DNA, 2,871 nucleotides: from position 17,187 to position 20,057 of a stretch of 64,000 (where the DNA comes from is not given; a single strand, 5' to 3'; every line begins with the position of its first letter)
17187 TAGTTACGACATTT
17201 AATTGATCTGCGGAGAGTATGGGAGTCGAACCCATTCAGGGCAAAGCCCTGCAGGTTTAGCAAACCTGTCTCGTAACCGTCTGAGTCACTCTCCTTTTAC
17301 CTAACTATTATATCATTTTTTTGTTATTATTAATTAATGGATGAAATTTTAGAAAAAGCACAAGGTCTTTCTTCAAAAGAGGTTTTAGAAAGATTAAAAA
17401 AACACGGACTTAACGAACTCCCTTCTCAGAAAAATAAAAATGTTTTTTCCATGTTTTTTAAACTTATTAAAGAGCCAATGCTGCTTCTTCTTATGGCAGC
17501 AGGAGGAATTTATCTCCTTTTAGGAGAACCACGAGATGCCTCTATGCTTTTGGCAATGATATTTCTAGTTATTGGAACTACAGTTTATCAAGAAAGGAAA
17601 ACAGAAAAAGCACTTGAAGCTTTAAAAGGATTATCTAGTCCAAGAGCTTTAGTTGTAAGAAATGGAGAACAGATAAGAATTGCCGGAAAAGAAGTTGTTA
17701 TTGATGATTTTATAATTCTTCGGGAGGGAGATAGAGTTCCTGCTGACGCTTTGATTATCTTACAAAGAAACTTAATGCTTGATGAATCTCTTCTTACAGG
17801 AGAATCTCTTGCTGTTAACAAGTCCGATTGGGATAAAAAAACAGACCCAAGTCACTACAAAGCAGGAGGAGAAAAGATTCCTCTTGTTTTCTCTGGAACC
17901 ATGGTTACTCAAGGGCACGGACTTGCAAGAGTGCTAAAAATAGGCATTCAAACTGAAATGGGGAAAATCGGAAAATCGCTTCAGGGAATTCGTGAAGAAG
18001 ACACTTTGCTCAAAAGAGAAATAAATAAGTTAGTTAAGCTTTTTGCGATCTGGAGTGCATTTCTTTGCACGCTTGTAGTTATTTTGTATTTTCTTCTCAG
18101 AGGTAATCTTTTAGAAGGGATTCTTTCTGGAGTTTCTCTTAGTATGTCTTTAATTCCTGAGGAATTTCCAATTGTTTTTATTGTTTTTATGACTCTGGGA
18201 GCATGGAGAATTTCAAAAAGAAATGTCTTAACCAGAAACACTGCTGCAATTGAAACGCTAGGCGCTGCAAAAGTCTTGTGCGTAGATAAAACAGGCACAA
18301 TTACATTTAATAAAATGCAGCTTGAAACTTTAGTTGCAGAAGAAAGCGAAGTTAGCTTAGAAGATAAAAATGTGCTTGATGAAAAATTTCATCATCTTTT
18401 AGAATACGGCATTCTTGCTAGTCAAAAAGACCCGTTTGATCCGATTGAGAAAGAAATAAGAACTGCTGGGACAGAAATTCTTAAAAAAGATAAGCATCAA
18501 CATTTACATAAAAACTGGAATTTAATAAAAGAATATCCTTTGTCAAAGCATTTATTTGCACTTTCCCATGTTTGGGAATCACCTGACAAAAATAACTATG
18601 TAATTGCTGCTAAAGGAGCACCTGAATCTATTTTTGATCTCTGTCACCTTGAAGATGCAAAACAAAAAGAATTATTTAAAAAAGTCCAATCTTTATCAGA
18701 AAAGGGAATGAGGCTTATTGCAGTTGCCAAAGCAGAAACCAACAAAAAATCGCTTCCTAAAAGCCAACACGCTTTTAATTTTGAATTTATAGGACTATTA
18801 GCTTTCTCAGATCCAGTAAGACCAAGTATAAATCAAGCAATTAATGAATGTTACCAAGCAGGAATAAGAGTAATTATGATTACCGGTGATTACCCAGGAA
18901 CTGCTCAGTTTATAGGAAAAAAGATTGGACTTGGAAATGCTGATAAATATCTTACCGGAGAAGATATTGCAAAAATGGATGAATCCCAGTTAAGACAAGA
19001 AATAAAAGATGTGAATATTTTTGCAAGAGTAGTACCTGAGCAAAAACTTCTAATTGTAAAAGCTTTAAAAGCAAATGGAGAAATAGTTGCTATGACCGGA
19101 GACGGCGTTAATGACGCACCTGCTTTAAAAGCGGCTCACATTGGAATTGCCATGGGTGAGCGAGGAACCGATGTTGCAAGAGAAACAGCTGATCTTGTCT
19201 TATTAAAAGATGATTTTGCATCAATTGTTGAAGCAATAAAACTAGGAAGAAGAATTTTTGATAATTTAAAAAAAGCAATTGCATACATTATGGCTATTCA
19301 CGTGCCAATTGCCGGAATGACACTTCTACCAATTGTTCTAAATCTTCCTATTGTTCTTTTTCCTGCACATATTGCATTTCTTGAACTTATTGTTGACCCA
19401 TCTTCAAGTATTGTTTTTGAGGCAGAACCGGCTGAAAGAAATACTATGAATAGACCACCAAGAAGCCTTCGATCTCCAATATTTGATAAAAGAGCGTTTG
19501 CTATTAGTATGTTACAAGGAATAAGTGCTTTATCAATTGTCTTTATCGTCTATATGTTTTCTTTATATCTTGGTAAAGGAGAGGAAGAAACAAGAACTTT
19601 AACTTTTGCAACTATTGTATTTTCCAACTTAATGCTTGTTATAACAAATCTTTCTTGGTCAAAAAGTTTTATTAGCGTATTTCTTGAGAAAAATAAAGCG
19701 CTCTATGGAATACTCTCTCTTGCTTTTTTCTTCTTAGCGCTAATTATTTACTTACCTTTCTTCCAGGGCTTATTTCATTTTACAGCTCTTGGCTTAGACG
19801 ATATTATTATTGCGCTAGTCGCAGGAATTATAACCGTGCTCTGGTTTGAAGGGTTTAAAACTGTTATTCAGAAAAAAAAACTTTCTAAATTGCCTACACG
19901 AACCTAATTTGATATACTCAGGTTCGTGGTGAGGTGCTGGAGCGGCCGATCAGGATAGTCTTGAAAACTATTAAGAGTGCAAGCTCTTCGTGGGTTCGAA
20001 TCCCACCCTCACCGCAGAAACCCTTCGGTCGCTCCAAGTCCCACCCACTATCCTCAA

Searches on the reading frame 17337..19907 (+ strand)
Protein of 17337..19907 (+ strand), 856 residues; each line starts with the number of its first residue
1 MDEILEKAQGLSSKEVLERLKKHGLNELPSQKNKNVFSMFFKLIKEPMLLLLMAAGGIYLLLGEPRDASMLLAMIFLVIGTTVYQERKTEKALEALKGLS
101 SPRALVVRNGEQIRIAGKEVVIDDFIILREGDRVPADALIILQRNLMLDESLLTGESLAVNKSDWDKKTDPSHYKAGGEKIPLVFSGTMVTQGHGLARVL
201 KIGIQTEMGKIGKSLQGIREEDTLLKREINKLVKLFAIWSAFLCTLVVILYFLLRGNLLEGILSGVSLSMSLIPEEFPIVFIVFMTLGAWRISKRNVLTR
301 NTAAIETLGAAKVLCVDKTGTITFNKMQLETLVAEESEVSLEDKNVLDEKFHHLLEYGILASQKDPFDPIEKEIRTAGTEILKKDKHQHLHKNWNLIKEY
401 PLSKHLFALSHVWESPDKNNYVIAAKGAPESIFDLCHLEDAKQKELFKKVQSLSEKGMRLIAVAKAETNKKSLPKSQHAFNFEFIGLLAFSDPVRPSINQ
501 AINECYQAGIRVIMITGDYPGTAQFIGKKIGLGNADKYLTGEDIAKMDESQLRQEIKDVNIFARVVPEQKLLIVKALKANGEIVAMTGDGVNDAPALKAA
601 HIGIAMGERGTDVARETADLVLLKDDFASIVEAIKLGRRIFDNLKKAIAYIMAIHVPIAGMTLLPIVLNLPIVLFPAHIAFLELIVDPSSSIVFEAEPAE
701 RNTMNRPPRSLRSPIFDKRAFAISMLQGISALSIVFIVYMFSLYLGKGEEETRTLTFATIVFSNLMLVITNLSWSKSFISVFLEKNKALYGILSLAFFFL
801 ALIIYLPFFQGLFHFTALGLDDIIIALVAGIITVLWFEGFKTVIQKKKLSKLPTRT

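Call 7: search_protein_families(library=pfam, proteins=[window:17337-19907:+], max_evalue=0.01)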
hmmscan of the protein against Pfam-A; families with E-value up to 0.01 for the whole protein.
window:17337-19907:+ (856 aa): 6 families
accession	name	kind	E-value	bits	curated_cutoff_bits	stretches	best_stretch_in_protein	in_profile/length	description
PF00122.25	E1-E2_ATPase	-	1.3e-39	136.1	28.1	1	99-295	2-181/181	E1-E2 ATPase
PF00689.26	Cation_ATPase_C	-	1.7e-33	116.3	27.3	1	671-842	1-174/175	Cation transporting ATPase, C-terminus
PF00702.32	Hydrolase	-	3.7e-20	73.6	26.4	1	312-601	2-191/191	haloacid dehalogenase-like hydrolase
PF00690.31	Cation_ATPase_N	-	1.9e-12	47.1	20.4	1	8-58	18-68/69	Cation transporter/ATPase, N-terminus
PF08282.18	Hydrolase_3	-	1.4e-05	25.4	20.9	1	573-634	195-255/255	haloacid dehalogenase-like hydrolase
PF13246.12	Cation_ATPase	-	0.0033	17.8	21.7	1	387-436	39-88/91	Cation transport ATPase (P-type)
